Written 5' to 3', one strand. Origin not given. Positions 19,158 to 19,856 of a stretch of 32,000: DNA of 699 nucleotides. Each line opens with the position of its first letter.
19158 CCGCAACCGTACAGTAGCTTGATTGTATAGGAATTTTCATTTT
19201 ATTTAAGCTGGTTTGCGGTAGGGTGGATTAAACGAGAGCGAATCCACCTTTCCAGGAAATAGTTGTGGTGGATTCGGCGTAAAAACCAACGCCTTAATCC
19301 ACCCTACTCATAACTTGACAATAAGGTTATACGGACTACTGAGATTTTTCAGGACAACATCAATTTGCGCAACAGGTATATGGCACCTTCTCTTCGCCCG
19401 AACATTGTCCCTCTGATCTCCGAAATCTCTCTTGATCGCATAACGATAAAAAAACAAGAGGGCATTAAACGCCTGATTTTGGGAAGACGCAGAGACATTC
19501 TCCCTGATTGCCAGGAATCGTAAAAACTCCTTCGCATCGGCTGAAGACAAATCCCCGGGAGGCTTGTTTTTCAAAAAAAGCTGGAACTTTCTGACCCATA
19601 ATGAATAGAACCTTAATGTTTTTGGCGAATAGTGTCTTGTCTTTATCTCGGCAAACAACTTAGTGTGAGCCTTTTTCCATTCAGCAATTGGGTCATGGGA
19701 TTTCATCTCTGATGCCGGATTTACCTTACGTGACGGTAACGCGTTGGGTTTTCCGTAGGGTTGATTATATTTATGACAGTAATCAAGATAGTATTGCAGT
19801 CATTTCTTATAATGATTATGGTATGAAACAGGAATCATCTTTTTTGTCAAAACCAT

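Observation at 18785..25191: Decayed sedentary chromosomal integron: dead intI, then at least five plus-strand cassettes separated by four attC-like sites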

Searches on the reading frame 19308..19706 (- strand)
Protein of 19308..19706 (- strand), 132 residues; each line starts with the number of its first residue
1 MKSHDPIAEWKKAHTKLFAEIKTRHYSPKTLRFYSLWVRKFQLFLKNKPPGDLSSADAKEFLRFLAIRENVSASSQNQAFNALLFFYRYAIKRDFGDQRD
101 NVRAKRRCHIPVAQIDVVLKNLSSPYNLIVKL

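Call 4: search_protein_families(library=pfam, proteins=[window:19308-19706:-], max_evalue=0.01)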
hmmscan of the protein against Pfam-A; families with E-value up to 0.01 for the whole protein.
window:19308-19706:- (132 aa): 3 families
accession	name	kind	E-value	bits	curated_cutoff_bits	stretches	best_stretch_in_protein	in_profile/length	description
PF13495.12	Phage_int_SAM_4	-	1.8e-23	83.1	27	1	17-96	5-84/85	Phage integrase, N-terminal SAM-like domain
PF02899.23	Phage_int_SAM_1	-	4.6e-06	27.3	22.3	1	22-93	10-82/83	Phage integrase, N-terminal SAM-like domain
PF13102.12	Phage_int_SAM_5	-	0.0011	19.8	22.3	1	20-96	11-88/98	Phage integrase SAM-like domain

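Call 5: search_protein_families(library=ncbifam, proteins=[window:19308-19706:-], max_evalue=0.01)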
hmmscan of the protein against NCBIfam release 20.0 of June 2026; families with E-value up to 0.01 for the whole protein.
window:19308-19706:- (132 aa): 6 families
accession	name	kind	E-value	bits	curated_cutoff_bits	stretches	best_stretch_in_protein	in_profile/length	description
TIGR02249.1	integrase_gron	subfamily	8.2e-23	81.2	265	1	18-132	6-124/315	integron integrase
NF011946.0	PRK15417.1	equivalog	3.9e-12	46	435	1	14-113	17-116/337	integron integrase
NF040815.2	recomb_XerA_Arch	equivalog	2.7e-08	33.7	220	1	19-100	5-85/263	site-specific tyrosine recombinase/integron integrase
TIGR02224.1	recomb_XerC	equivalog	4.7e-05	22.9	335.15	1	23-98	10-88/295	tyrosine recombinase XerC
TIGR02225.1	recomb_XerD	equivalog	0.00042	19.7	329.6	1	23-98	10-85/290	site-specific tyrosine recombinase XerD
NF001399.0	PRK00283.1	subfamily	0.01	15.1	279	0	24-97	20-94/300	tyrosine recombinase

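Call 13: find_homologous_proteins(query=window:19308-19706:-)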
Query window:19308-19706:- (132 aa): 307 proteins with E <= 0.001 among 315 candidates; the best 120 are listed.
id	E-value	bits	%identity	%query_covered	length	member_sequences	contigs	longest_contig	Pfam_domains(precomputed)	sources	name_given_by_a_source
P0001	2.2e-82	291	100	100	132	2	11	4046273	PF13495.13,PF02899.24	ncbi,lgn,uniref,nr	ncbi:MAG: phage integrase N-terminal SAM-like domain-containing protein [Candidatus Brocadia sp.]|un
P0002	9.5e-51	189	72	94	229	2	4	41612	PF13495.13,PF00589.28,PF02899.24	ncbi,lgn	-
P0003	7.7e-43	163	60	95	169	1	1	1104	PF13495.13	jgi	jgi:site-specific recombinase XerD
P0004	8.7e-42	160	64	89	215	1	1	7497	PF13495.13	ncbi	ncbi:MAG: site-specific integrase [Nitrospirota bacterium]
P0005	3.1e-40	155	63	89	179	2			PF13495.13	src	-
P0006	2.5e-39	152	58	100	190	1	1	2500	PF13495.13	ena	-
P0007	1.0e-38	150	56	95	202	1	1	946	PF13495.13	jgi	jgi:hypothetical protein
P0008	8.5e-37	144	55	97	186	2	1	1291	PF13495.13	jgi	jgi:hypothetical protein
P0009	1.8e-36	143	60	91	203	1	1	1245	PF13495.13,PF00589.28,PF02899.24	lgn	-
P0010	2.0e-36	143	57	95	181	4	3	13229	PF13495.13,PF00589.28,PF02899.24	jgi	-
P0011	2.0e-36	143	56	97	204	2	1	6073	PF13495.13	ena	-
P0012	3.5e-36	142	57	100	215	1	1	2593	PF13495.13,PF02899.24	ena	-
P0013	4.4e-36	142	53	99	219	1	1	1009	PF13495.13,PF02899.24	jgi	jgi:hypothetical protein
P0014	5.5e-36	141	58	91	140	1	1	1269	PF13495.13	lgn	-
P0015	8.5e-36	141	54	95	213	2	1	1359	PF13495.13,PF00589.28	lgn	-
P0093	6.9e-27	112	75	54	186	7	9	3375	PF13495.13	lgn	-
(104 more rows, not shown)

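Call 16: find_encoding_contigs(protein=P0002, flank=10000, max_places=4)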
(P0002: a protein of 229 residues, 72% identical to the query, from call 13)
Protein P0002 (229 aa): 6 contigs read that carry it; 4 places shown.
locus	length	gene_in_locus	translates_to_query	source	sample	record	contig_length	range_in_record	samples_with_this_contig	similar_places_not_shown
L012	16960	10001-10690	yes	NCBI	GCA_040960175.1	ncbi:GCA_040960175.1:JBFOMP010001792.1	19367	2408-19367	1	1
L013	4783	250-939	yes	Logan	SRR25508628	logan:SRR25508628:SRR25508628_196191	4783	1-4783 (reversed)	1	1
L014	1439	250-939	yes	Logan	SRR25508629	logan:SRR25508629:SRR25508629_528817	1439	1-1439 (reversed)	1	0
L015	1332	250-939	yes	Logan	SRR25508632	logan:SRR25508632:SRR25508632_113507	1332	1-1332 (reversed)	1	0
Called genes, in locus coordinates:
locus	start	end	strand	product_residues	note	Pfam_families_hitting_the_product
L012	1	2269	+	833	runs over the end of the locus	PF17191:RecG_wedge, PF01336:tRNA_anti-codon, PF00270:DEAD, PF04851:ResIII, PF00271:Helicase_C, PF22590:Cas3-like_C_2 (weak), PF19833:RecG_dom3_C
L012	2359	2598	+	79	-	-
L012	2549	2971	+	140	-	PF01850:PIN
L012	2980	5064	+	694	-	PF00496:SBP_bac_5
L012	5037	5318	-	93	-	-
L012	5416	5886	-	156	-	PF13664:DUF4149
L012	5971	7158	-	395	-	PF04165:DUF401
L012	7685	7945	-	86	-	PF13711:DUF4160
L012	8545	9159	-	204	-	PF01810:LysE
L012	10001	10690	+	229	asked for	PF02899:Phage_int_SAM_1 (weak), PF13495:Phage_int_SAM_4, PF00589:Phage_integrase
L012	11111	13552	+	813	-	PF00343:Phosphorylase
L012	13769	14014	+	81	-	PF04014:MazE_antitoxin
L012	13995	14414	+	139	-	PF01850:PIN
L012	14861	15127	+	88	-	-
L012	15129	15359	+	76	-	PF07927:HicA_toxin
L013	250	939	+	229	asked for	PF02899:Phage_int_SAM_1 (weak), PF13495:Phage_int_SAM_4, PF00589:Phage_integrase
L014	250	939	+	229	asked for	PF02899:Phage_int_SAM_1 (weak), PF13495:Phage_int_SAM_4, PF00589:Phage_integrase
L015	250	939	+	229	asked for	PF02899:Phage_int_SAM_1 (weak), PF13495:Phage_int_SAM_4, PF00589:Phage_integrase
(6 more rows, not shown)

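Call 23: find_related_loci(query=A1, collection=genome_contigs, flank=10000)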
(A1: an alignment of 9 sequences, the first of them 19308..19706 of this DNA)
Query A1 (132 aa) in genome_contigs; peptide patterns used: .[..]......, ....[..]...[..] (x = any residue, [..] = any of these).
600 stretches matched a pattern (row limit reached: there are more); 577 encode a relative of the query (tblastn E <= 1e-3); the best 80 are kept; 80 distinct loci.
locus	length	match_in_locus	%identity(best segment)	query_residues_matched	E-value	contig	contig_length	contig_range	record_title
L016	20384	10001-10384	63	9-132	2e-50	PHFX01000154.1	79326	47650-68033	MAG: Candidatus Brocadia sp. WS118 scaffold_13, whole genome shotgun sequence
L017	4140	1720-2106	63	8-132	1e-50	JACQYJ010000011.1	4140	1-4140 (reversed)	MAG: Deltaproteobacteria bacterium isolate NC_groundwater_1538_Pr4_S-0.65um_48_7 SR1-18-Sp65_coassembly_scaffold_16680,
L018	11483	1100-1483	62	9-132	3e-50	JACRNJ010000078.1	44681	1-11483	MAG: Deltaproteobacteria bacterium isolate NC_groundwater_1932_Pr3_S-0.2um_42_6 scaffold_698528, whole genome shotgun se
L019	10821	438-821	61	9-132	7e-49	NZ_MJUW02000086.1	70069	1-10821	Candidatus Brocadia sapporoensis strain 40 NODE_138_length_70069_cov_335.489, whole genome shotgun sequence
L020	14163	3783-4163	61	10-132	2e-48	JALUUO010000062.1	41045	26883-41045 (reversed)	MAG: Nitrospirae bacterium isolate 128-326_metabat1_scaf2bin.025 128-326_scaffold_329_c1, whole genome shotgun sequence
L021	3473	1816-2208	60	6-132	3e-48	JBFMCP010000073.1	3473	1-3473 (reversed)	MAG: Nitrospirota bacterium isolate MAG196 MAG196_73, whole genome shotgun sequence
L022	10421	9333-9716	60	9-132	1e-46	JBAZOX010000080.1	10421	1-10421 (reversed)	MAG: Desulfobacteria bacterium isolate SO_2017_SWC_16 scaffold_5544_c1_LP-4_2017, whole genome shotgun sequence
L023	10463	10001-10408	59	1-132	4e-46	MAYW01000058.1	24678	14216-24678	MAG: Candidatus Scalindua rubra isolate BSI-1 SCARUB_contig000058, whole genome shotgun sequence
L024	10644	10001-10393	58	6-132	1e-45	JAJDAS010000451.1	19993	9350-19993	MAG: Nitrospinia bacterium isolate OFTM173 OFTM173_450, whole genome shotgun sequence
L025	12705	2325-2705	58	10-132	1e-45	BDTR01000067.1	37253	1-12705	Bacterium BMS3Bbin08 DNA, contig: NODE_22, whole genome shotgun sequence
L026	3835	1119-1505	57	8-132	3e-45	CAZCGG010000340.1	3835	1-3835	MAG TPA_asm: uncultured Candidatus Moduliflexus sp. isolate binchicken_co35_299 genome assembly, contig: NODE_26424_leng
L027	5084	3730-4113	56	9-132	2e-45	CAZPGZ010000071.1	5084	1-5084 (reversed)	MAG TPA_asm: uncultured Nitrospiraceae bacterium isolate binchicken_co20_233 genome assembly, contig: NODE_29090_length_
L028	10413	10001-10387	57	8-132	4e-45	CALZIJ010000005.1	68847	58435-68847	MAG: Nitrospiria bacterium isolate FO_M_Nitrospirota_01.1 genome assembly, contig: scaffold_247, whole genome shotgun se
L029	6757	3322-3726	59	2-132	2e-44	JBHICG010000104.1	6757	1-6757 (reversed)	MAG: Candidatus Scalinduaceae bacterium isolate FS_1_bin.16 NODE_993_length_6757_cov_12.689645, whole genome shotgun seq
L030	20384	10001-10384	59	9-132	7e-45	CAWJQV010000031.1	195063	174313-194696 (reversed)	MAG: uncultured delta proteobacterium isolate MFD02979.bin.2.153 genome assembly, contig: contig_33855, whole genome sho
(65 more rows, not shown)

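Call 36: search_protein_families(library=ncbifam, proteins=[L016:9581-10960:+, L019:327-1397:+, P0002], max_evalue=0.00001)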
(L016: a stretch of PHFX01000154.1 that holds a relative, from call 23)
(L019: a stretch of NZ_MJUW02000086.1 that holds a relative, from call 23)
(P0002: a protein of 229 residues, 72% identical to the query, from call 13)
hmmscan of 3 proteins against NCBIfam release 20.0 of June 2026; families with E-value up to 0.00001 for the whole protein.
L016:9581-10960:+ (459 aa): 9 families
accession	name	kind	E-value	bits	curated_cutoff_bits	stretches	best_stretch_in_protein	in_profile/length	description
TIGR02249.1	integrase_gron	subfamily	7e-109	364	265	1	151-458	7-313/315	integron integrase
NF011946.0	PRK15417.1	equivalog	2.7e-76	256.9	435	1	138-458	9-328/337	integron integrase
NF040815.2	recomb_XerA_Arch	equivalog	7e-49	166.7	220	2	151-322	5-173/263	site-specific tyrosine recombinase/integron integrase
TIGR02224.1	recomb_XerC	equivalog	1.9e-45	155.5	335.15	2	380-447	213-280/295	tyrosine recombinase XerC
TIGR02225.1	recomb_XerD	equivalog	3.5e-45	154.6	329.6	2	379-452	209-281/290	site-specific tyrosine recombinase XerD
NF001399.0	PRK00283.1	subfamily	1.2e-40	139.7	279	1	156-448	20-287/300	tyrosine recombinase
NF002331.0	PRK01287.1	subfamily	2.3e-25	89.3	371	2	381-444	248-312/365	site-specific tyrosine recombinase XerC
NF003462.0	PRK05084.1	equivalog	1.3e-15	57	267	1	398-452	298-352/360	tyrosine recombinase XerS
NF007370.0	PRK09870.1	subfamily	3.1e-06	27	221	0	387-443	122-178/200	tyrosine-type DNA invertase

L019:327-1397:+ (356 aa): 8 families
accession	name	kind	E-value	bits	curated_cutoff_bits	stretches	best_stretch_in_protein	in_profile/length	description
TIGR02249.1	integrase_gron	subfamily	2.3e-103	345.8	265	1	48-354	7-312/315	integron integrase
NF011946.0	PRK15417.1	equivalog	6.9e-73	245.7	435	1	32-353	6-326/337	integron integrase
NF040815.2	recomb_XerA_Arch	equivalog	1.7e-45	155.6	220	2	48-219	5-173/263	site-specific tyrosine recombinase/integron integrase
TIGR02224.1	recomb_XerC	equivalog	7e-43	147.1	335.15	2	277-344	213-280/295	tyrosine recombinase XerC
TIGR02225.1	recomb_XerD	equivalog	8.6e-41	140.2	329.6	2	276-350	209-282/290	site-specific tyrosine recombinase XerD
NF001399.0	PRK00283.1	subfamily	9.1e-37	126.9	279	1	53-349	20-290/300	tyrosine recombinase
NF002331.0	PRK01287.1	subfamily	1.3e-23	83.6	371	2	278-341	248-312/365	site-specific tyrosine recombinase XerC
NF003462.0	PRK05084.1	equivalog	1.5e-15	56.8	267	1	284-352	285-355/360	tyrosine recombinase XerS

P0002 (229 aa): 8 families
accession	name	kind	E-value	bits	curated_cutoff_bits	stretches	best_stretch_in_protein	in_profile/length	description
TIGR02249.1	integrase_gron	subfamily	8.3e-60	202.8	265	1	14-220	7-213/315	integron integrase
NF011946.0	PRK15417.1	equivalog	1e-39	136.6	435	1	13-214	21-222/337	integron integrase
NF040815.2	recomb_XerA_Arch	equivalog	1.5e-23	83.7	220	1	13-190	4-175/263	site-specific tyrosine recombinase/integron integrase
TIGR02224.1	recomb_XerC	equivalog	1.8e-20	73.5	335.15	1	18-192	10-197/295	tyrosine recombinase XerC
TIGR02225.1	recomb_XerD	equivalog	6.6e-19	68.3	329.6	1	19-192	11-192/290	site-specific tyrosine recombinase XerD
NF001399.0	PRK00283.1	subfamily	8.8e-16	58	279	1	20-193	21-203/300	tyrosine recombinase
NF002331.0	PRK01287.1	subfamily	1.1e-09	37.8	371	1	13-186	34-225/365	site-specific tyrosine recombinase XerC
NF002685.0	PRK02436.1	equivalog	6.3e-07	29.5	178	1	22-187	15-174/245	site-specific tyrosine recombinase XerD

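Call 40: search_protein_families(library=pfam, proteins=[L016:8887-9366:-, L016:8150-8449:-], max_evalue=0.01)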
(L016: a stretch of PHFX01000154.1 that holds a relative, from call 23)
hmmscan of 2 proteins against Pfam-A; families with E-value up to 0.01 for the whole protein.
L016:8887-9366:- (159 aa): 0 families

L016:8150-8449:- (99 aa): 1 family
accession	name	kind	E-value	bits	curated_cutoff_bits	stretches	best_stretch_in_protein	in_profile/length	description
PF05016.21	ParE_toxin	-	1.7e-08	35.4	23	1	3-88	1-88/89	ParE toxin of type II toxin-antitoxin system, parDE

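Call 42: find_encoding_contigs(protein=P0001, flank=10000, max_places=8)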
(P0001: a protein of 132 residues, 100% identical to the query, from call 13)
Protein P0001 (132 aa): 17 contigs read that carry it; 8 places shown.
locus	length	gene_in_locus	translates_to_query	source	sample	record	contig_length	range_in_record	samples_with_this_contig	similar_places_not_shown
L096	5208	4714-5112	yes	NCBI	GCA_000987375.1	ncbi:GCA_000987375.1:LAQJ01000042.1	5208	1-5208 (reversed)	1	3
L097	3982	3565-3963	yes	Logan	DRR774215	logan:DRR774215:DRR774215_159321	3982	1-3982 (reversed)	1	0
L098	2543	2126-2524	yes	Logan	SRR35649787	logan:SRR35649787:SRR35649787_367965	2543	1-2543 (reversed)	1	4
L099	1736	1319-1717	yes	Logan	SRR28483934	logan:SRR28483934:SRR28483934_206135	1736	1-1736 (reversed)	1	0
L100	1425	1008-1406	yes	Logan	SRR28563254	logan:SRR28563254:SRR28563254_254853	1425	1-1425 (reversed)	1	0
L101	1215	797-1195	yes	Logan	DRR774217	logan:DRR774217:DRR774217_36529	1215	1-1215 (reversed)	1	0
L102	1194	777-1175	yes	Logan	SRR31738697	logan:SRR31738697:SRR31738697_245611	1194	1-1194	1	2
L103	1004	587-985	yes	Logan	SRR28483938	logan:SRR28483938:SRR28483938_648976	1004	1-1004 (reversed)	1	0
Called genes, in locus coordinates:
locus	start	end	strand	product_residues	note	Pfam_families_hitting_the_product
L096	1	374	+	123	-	PF13358:DDE_3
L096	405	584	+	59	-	-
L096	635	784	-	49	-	-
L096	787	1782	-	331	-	PF01145:Band_7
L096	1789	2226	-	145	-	PF01957:NfeD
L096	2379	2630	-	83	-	PF16277:DUF4926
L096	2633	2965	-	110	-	PF21814:DUF6883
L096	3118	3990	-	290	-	PF01370:Epimerase (weak), PF05368:NmrA, PF13460:NAD_binding_10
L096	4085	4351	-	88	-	-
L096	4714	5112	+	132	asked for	PF02899:Phage_int_SAM_1 (weak), PF13495:Phage_int_SAM_4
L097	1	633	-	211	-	?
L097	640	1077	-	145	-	PF01957:NfeD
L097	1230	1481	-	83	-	PF16277:DUF4926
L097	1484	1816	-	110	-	PF21814:DUF6883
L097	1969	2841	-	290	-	PF01370:Epimerase (weak), PF05368:NmrA, PF13460:NAD_binding_10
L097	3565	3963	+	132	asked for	PF02899:Phage_int_SAM_1 (weak), PF13495:Phage_int_SAM_4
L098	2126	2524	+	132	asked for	PF02899:Phage_int_SAM_1 (weak), PF13495:Phage_int_SAM_4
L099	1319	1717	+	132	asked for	PF02899:Phage_int_SAM_1 (weak), PF13495:Phage_int_SAM_4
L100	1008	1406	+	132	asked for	PF02899:Phage_int_SAM_1 (weak), PF13495:Phage_int_SAM_4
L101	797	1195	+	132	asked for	PF02899:Phage_int_SAM_1 (weak), PF13495:Phage_int_SAM_4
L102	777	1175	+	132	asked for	PF02899:Phage_int_SAM_1 (weak), PF13495:Phage_int_SAM_4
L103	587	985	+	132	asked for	PF02899:Phage_int_SAM_1 (weak), PF13495:Phage_int_SAM_4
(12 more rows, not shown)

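Call 54: search_protein_families(library=pfam, proteins=[L016:9581-10030:+, P0004, P0093], max_evalue=0.1)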
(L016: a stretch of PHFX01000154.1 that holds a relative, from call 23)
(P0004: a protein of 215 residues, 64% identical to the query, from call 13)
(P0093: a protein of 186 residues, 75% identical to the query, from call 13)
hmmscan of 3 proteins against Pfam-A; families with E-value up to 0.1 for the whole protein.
L016:9581-10030:+ (150 aa): 1 family
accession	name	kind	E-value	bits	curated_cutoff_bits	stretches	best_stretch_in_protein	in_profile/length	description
PF13495.12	Phage_int_SAM_4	-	0.00037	21.3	27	1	26-83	19-77/85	Phage integrase, N-terminal SAM-like domain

P0004 (215 aa): 3 families
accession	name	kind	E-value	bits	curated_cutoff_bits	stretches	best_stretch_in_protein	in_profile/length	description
PF13495.12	Phage_int_SAM_4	-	1.3e-26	93.2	27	1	81-160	5-84/85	Phage integrase, N-terminal SAM-like domain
PF02899.23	Phage_int_SAM_1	-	0.00089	19.9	22.3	1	88-155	12-80/83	Phage integrase, N-terminal SAM-like domain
PF06115.17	DUF956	-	0.041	14.1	26.9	1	97-138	62-101/117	Domain of unknown function (DUF956)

P0093 (186 aa): 3 families
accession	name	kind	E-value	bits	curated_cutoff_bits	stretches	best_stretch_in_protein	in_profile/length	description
PF13495.12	Phage_int_SAM_4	-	1.1e-15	58.3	27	1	124-180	5-61/85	Phage integrase, N-terminal SAM-like domain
PF02899.23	Phage_int_SAM_1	-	0.0067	17.1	22.3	1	129-172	10-55/83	Phage integrase, N-terminal SAM-like domain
PF06874.16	FBPase_2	-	0.053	12.2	27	1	6-73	245-312/639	Firmicute fructose-1,6-bisphosphatase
